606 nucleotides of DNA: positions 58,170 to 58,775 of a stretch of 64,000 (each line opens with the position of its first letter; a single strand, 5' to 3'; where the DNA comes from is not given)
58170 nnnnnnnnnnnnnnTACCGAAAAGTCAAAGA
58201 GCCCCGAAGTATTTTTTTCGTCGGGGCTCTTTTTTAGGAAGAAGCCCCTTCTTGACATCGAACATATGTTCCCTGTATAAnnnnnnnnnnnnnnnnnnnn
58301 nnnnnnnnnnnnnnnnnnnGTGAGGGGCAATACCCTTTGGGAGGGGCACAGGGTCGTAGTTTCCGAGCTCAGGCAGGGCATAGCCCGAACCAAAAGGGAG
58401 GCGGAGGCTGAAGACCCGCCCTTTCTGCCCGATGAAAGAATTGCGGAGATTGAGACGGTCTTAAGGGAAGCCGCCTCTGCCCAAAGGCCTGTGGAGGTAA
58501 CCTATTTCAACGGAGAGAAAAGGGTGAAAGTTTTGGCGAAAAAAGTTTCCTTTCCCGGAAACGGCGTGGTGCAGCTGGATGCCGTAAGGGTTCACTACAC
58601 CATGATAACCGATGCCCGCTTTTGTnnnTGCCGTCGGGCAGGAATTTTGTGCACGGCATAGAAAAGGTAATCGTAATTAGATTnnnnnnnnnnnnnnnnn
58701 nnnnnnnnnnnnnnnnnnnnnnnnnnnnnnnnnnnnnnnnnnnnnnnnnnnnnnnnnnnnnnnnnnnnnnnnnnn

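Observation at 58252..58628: LexA (Cheo) box embedded in the promoter of an orphan YolD-like gene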

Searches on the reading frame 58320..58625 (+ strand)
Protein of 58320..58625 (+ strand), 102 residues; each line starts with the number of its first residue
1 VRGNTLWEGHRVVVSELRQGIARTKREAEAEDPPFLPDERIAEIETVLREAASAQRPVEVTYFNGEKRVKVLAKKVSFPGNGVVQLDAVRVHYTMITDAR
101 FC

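Call 6: search_protein_families(library=pfam, proteins=[window:58320-58625:+], max_evalue=1)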
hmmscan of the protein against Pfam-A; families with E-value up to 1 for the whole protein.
window:58320-58625:+ (102 aa): 1 family
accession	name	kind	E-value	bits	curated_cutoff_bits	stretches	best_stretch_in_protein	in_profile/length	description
PF08863.15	YolD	-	4.2e-06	27.2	27.5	1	15-67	3-55/94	YolD-like protein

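Call 7: search_protein_families(library=ncbifam, proteins=[window:58320-58625:+], max_evalue=10)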
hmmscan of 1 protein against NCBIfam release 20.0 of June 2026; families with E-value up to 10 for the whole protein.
window:58320-58625:+ (102 aa): 0 families

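Call 8: find_homologous_proteins(query=window:58320-58625:+, max_evalue=0.001)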
Query window:58320-58625:+ (102 aa): 4 proteins with E <= 0.001 among 29 candidates.
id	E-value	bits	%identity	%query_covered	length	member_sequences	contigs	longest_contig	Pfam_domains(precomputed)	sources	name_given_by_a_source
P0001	4.2e-60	218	100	100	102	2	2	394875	PF08863.16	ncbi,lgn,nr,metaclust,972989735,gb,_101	ncbi:MAG TPA: hypothetical protein DEA47_02290 [Peptococcaceae bacterium]|nr:MAG: hypothetical prote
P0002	4.9e-50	186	85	100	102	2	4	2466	PF08863.16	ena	-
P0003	4.1e-47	176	82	99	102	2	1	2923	PF08863.16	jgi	-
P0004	2.4e-14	71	54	67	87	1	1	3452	PF08863.16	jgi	-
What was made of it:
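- Tried and rejected: The k-mer protein search found only 4 close homologs (call 8).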

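Call 10: find_encoding_contigs(protein=P0002, flank=3000, max_places=4)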
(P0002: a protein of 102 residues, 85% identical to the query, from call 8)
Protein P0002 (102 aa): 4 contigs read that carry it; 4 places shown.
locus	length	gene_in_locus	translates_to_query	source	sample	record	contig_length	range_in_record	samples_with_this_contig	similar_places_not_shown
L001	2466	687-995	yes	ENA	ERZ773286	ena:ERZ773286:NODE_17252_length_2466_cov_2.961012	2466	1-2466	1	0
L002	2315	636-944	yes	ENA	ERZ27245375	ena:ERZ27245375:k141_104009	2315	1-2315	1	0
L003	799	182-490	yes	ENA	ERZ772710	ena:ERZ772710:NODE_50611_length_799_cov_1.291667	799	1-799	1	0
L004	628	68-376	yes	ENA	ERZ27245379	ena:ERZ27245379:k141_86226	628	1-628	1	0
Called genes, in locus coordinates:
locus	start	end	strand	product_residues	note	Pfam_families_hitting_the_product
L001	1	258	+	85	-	?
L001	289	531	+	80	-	PF02599:CsrA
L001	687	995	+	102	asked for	PF08863:YolD (weak)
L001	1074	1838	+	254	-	PF02463:SMC_N, PF00005:ABC_tran, PF13304:AAA_21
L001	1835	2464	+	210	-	?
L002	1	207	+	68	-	?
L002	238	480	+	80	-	PF02599:CsrA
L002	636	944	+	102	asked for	PF08863:YolD (weak)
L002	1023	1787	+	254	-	PF02463:SMC_N, PF00005:ABC_tran, PF13304:AAA_21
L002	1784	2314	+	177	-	?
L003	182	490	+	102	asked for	PF08863:YolD (weak)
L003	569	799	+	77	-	?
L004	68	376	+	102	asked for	PF08863:YolD (weak)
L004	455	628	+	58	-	?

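Call 11: find_encoding_contigs(protein=P0003, flank=3000, max_places=4)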
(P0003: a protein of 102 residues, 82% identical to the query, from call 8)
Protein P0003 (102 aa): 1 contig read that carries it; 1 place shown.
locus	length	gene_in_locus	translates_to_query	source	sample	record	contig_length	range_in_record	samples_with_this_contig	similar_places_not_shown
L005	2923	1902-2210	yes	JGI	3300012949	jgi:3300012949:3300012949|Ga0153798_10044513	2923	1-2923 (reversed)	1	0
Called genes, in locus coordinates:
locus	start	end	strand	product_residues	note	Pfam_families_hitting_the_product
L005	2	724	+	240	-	?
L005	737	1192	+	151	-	PF02623:FliW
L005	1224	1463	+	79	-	PF02599:CsrA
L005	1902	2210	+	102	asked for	PF08863:YolD (weak)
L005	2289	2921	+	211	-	?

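Call 12: find_encoding_contigs(protein=P0004, flank=4000, max_places=4)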
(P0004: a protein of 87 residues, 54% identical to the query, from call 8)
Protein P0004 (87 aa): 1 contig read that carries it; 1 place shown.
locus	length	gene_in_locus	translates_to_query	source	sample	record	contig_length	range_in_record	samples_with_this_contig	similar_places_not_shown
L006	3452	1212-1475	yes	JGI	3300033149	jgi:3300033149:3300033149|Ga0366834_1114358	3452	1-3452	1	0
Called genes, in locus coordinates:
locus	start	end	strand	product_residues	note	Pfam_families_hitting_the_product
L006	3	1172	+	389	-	PF00817:IMS, PF11798:IMS_HHH, PF21999:IMS_HHH_1, PF11799:IMS_C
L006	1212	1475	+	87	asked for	PF08863:YolD (weak)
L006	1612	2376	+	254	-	PF02463:SMC_N, PF00005:ABC_tran, PF13304:AAA_21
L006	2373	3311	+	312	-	PF01458:SUFBD_core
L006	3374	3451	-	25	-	?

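Call 17: find_related_loci(query=A2, collection=genome_contigs, flank=6000)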
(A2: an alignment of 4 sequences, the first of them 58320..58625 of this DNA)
Query A2 (102 aa) in genome_contigs; peptide patterns used: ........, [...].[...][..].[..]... (x = any residue, [..] = any of these).
337 stretches matched a pattern; 32 encode a relative of the query (tblastn E <= 1e-3); 32 distinct loci.
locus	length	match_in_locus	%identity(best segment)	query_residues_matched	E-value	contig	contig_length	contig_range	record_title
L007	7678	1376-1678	82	1-101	3e-53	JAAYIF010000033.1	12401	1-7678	MAG: Clostridia bacterium isolate AS09scLD_70 240706_AS09, whole genome shotgun sequence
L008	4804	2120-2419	44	1-101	1e-24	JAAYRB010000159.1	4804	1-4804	MAG: Clostridia bacterium isolate AS23ysBPME_144 246186_AS23, whole genome shotgun sequence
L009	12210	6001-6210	39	2-69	2e-11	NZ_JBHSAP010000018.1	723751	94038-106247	Salinithrix halophila strain IBRC-M 10813 velvet_auto_105_18, whole genome shotgun sequence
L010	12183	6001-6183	36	2-62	3e-10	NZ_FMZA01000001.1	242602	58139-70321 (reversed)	Melghirimyces thermohalophilus strain DSM 45514, whole genome shotgun sequence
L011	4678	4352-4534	34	2-62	3e-10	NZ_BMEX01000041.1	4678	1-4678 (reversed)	Kroppenstedtia guangzhouensis strain CGMCC 1.12404 sequence41, whole genome shotgun sequence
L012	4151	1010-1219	33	2-69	1e-9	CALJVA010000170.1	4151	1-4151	MAG TPA_asm: uncultured Thermoactinomycetaceae bacterium isolate SRR6713629_bin.62_CONCOCT_v1.1_MAG genome assembly, con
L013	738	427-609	31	2-62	3e-9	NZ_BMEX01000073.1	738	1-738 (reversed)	Kroppenstedtia guangzhouensis strain CGMCC 1.12404 sequence73, whole genome shotgun sequence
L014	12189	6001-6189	42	2-64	4e-9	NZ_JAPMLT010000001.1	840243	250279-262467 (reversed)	Tumebacillus lacus strain DT12 Scaffold1, whole genome shotgun sequence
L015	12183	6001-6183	31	2-62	7e-9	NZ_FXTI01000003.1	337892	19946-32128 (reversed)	Melghirimyces algeriensis strain DSM 45474, whole genome shotgun sequence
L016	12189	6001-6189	37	2-66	1e-8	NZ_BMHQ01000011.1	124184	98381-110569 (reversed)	Marinithermofilum abyssi strain CGMCC 1.15179 sequence11, whole genome shotgun sequence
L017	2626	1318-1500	31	2-62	2e-8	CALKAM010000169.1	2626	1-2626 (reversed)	MAG TPA_asm: uncultured Planifilum sp. isolate SRR6713629_bin.89_CONCOCT_v1.1_MAG genome assembly, contig: ERZ794981.127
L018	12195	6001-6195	35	2-67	2e-8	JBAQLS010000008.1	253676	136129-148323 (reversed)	MAG: Carboxydocellales bacterium isolate MFD12068_ilm_asm_bin15 k127_7079, whole genome shotgun sequence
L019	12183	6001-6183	33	2-62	8e-8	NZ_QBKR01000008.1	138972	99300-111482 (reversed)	Melghirimyces profundicolus strain DSM 45787 Ga0183441_108, whole genome shotgun sequence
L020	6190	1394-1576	38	2-66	8e-8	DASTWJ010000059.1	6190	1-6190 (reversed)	MAG TPA_asm: Bacilli bacterium isolate SMAG_U2385 k141_1305988, whole genome shotgun sequence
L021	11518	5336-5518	33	2-62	2e-7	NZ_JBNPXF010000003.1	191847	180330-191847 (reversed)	Kroppenstedtia sanguinis strain DSM 45749 Ga0454066_03, whole genome shotgun sequence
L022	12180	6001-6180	30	2-61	4e-7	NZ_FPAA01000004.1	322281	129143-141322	Marininema halotolerans strain DSM 45789, whole genome shotgun sequence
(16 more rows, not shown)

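Call 31: search_protein_representatives(alignment_id=A3)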
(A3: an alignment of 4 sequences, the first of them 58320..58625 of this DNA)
Query: 4 sequences, 102 profile positions. Proteins with E-value up to 0.001 (for the whole library): 30; up to 1e-10: 2; up to 1e-30: 1. The best 30 are listed.
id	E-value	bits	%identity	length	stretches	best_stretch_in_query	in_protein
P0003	2.9e-55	200.7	-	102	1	1-102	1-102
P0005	5.3e-23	97.2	-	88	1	13-99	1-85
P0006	9.8e-08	48.2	-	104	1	2-102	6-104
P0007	4.7e-07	46.0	-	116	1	4-64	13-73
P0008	5.2e-07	45.8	-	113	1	2-84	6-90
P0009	1.1e-06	44.8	-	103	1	3-66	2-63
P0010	1.9e-06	44.0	-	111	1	3-65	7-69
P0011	4.0e-06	43.0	-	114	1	4-74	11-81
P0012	4.1e-06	42.9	-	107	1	3-85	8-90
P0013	7.4e-06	42.1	-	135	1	2-100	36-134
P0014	1.1e-05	41.6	-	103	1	3-69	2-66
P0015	1.2e-05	41.4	-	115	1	2-75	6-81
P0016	2.8e-05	40.2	-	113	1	3-99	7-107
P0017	3.2e-05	40.1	-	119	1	2-87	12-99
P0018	3.4e-05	40.0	-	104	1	4-65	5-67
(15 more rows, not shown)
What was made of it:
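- Tried and rejected: The exhaustive representative search showed that the subfamily is tiny: 2 clusters below E 1e-10, the rest distant YolD proteins (call 31).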

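Call 32: search_protein_families(library=pfam, alignment_id=A4, max_evalue=0.01)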
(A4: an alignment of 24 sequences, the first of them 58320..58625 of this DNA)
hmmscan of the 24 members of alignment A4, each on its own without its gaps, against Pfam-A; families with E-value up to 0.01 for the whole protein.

A. member 1, window:58320-58625:+ (102 aa): 1 family
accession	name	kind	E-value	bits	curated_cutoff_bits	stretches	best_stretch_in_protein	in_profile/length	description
PF08863.15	YolD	-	4.2e-06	27.2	27.5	1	15-67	3-55/94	YolD-like protein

B. families by the number of members that match (of 24 scanned): 2 families
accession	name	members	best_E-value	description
PF08863.15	YolD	22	2.8e-18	YolD-like protein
PF14470.12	bPH_3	1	0.0025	Bacterial PH domain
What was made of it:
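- On YolD-like family (Pfam PF08863): 22 of 24 aligned homologs match, the best at 2.8e-18 (call 32).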

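Call 33: search_solved_structures(query=A4, max_evalue=1)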
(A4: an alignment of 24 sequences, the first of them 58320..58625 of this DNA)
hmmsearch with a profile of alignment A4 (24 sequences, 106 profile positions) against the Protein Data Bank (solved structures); distinct sequences matched with E-value up to 1: 6.
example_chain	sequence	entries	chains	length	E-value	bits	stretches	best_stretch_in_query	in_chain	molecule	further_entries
8veh_A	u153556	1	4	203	0.13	16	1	34-105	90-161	Outer membrane lipoprotein-sorting protein LolA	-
7uwy_A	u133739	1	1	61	0.2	15.4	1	42-103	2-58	De novo designed small beta-barrel protein 29_bp_sh3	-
5fjl_A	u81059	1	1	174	0.39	14.5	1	10-104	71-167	FIBER PROTEIN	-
7qxv_A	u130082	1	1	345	0.54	14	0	42-90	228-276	Hemin transport protein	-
2j0r_A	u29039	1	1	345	0.58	14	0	42-90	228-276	HEMIN TRANSPORT PROTEIN HEMS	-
2j0p_A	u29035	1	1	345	0.58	14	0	42-90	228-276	HEMIN TRANSPORT PROTEIN HEMS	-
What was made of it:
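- Tried and rejected: A sequence search of the PDB with the family profile found nothing significant (call 33).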

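Call 39: find_encoding_contigs(protein=P0001, flank=10000, max_places=4)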
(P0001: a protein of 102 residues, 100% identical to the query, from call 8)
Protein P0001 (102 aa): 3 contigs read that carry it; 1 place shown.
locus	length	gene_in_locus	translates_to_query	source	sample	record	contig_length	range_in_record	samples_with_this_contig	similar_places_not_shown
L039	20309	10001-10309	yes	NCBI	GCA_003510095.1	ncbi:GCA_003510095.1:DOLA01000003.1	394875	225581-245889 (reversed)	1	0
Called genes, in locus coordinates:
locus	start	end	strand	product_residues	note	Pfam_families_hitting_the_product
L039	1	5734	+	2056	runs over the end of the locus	PF01833:TIG (weak), PF20144:TIG_SUH (faint), PF01833:TIG, PF16179:RHD_dimer (faint), PF01833:TIG, PF00041:fn3, PF25059:FN3_DSCAM-DSCAML_C (faint)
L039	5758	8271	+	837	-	PF00395:SLH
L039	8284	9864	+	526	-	PF00395:SLH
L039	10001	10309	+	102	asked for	PF08863:YolD (weak)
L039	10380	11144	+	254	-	PF02463:SMC_N, PF00005:ABC_tran, PF13304:AAA_21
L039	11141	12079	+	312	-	PF01458:SUFBD_core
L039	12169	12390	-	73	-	PF00708:Acylphosphatase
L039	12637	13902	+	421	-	PF00669:Flagellin_N, PF00700:Flagellin_C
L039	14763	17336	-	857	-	PF00171:Aldedh, PF00465:Fe-ADH, PF13685:Fe-ADH_2 (weak), PF25137:ADH_Fe_C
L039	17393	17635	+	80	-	-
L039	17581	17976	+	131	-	PF03646:FlaG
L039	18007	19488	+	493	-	PF02465:FliD_N, PF07196:Flagellin_IN, PF07195:FliD_C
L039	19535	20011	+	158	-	-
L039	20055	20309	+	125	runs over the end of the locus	PF03646:FlaG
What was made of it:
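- The window is on DOLA01000003.1 (call 39).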

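Call 40: find_homologous_proteins(query=L006:3-1169:+, max_evalue=1e-40)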
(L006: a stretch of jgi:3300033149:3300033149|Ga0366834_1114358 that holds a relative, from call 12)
Query L006:3-1169:+ (389 aa): 7916 proteins with E <= 1e-40 among 8000 candidates; the best 120 are listed.
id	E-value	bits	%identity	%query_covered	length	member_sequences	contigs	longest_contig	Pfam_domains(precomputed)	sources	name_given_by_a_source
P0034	4.7e-184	630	72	98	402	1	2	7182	PF11799.14,PF00817.26,PF11798.15,PF21999.3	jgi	-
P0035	3.4e-181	621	70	99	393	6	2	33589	PF11799.14,PF00817.26,PF21999.3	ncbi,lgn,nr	ncbi:MAG: DNA polymerase IV [Clostridia bacterium 41_269]|nr:MAG: DNA polymerase IV [Clostridia bact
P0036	7.0e-179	613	68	99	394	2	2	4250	PF11799.14,PF00817.26,PF11798.15,PF21999.3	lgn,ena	-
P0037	1.9e-158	546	63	98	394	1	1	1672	PF11799.14,PF00817.26,PF11798.15,PF21999.3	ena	-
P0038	2.6e-156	539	62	98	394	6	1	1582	PF11799.14,PF00817.26,PF11798.15,PF21999.3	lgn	-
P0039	2.6e-156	539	63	99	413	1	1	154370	PF11799.14,PF00817.26,PF11798.15,PF21999.3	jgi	-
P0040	3.9e-155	535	64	99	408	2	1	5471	PF11799.14,PF00817.26,PF11798.15,PF21999.3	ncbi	-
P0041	5.9e-155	535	61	99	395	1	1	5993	PF11799.14,PF00817.26,PF11798.15,PF21999.3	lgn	-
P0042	1.5e-154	533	61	98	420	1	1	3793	PF11799.14,PF00817.26,PF11798.15,PF21999.3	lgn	-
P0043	4.4e-154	532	62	97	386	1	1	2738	PF11799.14,PF00817.26,PF11798.15,PF21999.3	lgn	-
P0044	1.2e-153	530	64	98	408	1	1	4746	PF11799.14,PF00817.26,PF11798.15,PF21999.3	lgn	-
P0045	1.3e-153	530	64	98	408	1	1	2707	PF11799.14,PF00817.26,PF11798.15,PF21999.3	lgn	-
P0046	1.6e-153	530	60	100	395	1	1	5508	PF11799.14,PF00817.26,PF11798.15,PF21999.3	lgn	-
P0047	2.9e-151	522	63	99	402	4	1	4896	PF11799.14,PF00817.26,PF11798.15,PF21999.3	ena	-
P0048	7.2e-151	521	61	100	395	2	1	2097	PF11799.14,PF00817.26,PF21999.3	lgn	-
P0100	6.5e-145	501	62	98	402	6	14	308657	PF11799.14,PF00817.26,PF11798.15,PF21999.3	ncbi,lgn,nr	ncbi:MAG: DNA polymerase IV [Peptococcaceae bacterium]|nr:DNA polymerase IV [Peptococcaceae bacteriu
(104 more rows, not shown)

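Call 43: predict_structure(alignment_id=A3)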
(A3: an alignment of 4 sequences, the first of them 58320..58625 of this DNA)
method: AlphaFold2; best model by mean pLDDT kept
length: 102 residues; sequences in the alignment: 4
mean_pLDDT: 74.4   pTM: 0.61
mean pLDDT of the five models: 74.4, 72.1, 52.1, 51.3, 38.7
residues with pLDDT >= 90: 43; 70-90: 23; 50-70: 5; < 50: 31
segments of 3 or more residues with pLDDT < 50: 1-29
pLDDT, mean of each block of 10 residues (from residue 1): 35 41 47 67 93 95 88 94 90 90 88
secondary structure, 60 per line:
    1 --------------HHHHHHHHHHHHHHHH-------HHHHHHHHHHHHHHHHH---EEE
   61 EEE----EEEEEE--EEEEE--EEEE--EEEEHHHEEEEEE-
elements in order: H15-30 H38-54 E58-63 E68-73 E76-80 E83-86 E89-92 E96-101
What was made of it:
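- On YolD-like family (Pfam PF08863): In the AlphaFold2 model, residues 1-29 have pLDDT below 50, a helix spans 38-54 and six strands span 58-101 at pLDDT about 90 (call 43).
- The model is confidently folded (call 43).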

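Call 51: find_related_loci(query=A2, collection=metagenome_contigs, flank=5000)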
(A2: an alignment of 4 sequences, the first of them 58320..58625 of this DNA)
Query A2 (102 aa) in metagenome_contigs; peptide patterns used: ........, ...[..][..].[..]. (x = any residue, [..] = any of these).
549 stretches matched a pattern; 1 encode a relative of the query (tblastn E <= 1e-3); 1 distinct loci.
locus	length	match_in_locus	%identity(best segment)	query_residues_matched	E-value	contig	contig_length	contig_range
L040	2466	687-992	84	1-102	3e-58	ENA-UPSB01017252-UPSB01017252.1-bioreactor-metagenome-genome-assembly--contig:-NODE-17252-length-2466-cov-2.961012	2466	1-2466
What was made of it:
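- Tried and rejected: The metagenome scan returned only a duplicate of L001 (call 51).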

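Call 52: fold_search(model_id=the predicted structure, library=pdb)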
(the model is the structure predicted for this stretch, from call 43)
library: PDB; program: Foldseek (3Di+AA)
matches with E <= 10: 576; with E <= 0.001: 0
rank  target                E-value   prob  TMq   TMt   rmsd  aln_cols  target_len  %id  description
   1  7ur7                  8.6e-03  1.00  0.42  0.64   3.5        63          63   24  17_bp_sh3, a small beta-barrel de novo designed protein (released 2023-03-22)
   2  3rer_C                3.0e-02  1.00  0.43  0.65   2.5        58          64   17  Crystal structure of E. coli Hfq in complex with AU6A RNA and ADP (released 2011-10-19)
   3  8bvj_L                4.7e-02  0.99  0.41  0.63   2.7        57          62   19  Hfq-Crc-estA translation repression complex (released 2023-01-25)
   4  7ogm_E                5.3e-02  0.99  0.42  0.64   3.0        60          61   17  A cooperative PNPase-Hfq-RNA carrier complex facilitates bacterial riboregulation. PNPase-3'ETS(leuZ)-Hfq (released 2021-07-07)
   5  3rer_F                6.0e-02  1.00  0.43  0.68   2.5        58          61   17  Crystal structure of E. coli Hfq in complex with AU6A RNA and ADP (released 2011-10-19)
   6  8bvh_E                6.0e-02  0.99  0.41  0.61   2.7        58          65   17  Cryo-EM structure of the Hfq-Crc-amiE translation repression assembly. (released 2023-06-07)
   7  6gwk_F                6.8e-02  0.99  0.42  0.60   3.0        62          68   22  The crystal structure of Hfq from Caulobacter crescentus (released 2019-05-22)
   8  3m4g_J                7.2e-02  0.99  0.39  0.56   2.8        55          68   20  H57A HFQ from Pseudomonas Aeruginosa (released 2010-07-28)
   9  3vu3_F                7.7e-02  0.99  0.41  0.61   2.8        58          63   19  Crystal structure of the Hfq and catalase HPII complex (released 2013-11-20)
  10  1hk9_D                8.2e-02  0.99  0.44  0.64   2.6        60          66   17  Crystal structure of the Hfq protein from Escherichia coli (released 2003-07-24)
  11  6gwk_X                8.2e-02  0.99  0.44  0.64   2.8        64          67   20  The crystal structure of Hfq from Caulobacter crescentus (released 2019-05-22)
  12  6gwk_M                8.2e-02  0.99  0.42  0.62   3.1        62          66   24  The crystal structure of Hfq from Caulobacter crescentus (released 2019-05-22)
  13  4mmk_I                8.2e-02  0.98  0.39  0.55   2.7        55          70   20  Q8A Hfq from Pseudomonas aeruginosa (released 2014-07-09)
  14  7oh8_A                8.2e-02  0.98  0.41  0.58   2.9        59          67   24  R17A mutant of Hfq protein from Neisseria meningitidis (released 2022-06-01)
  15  7ogm_K                8.2e-02  0.96  0.40  0.59   3.2        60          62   17  A cooperative PNPase-Hfq-RNA carrier complex facilitates bacterial riboregulation. PNPase-3'ETS(leuZ)-Hfq (released 2021-07-07)
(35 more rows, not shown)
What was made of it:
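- On YolD-like family (Pfam PF08863): Foldseek matches Hfq (call 52).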
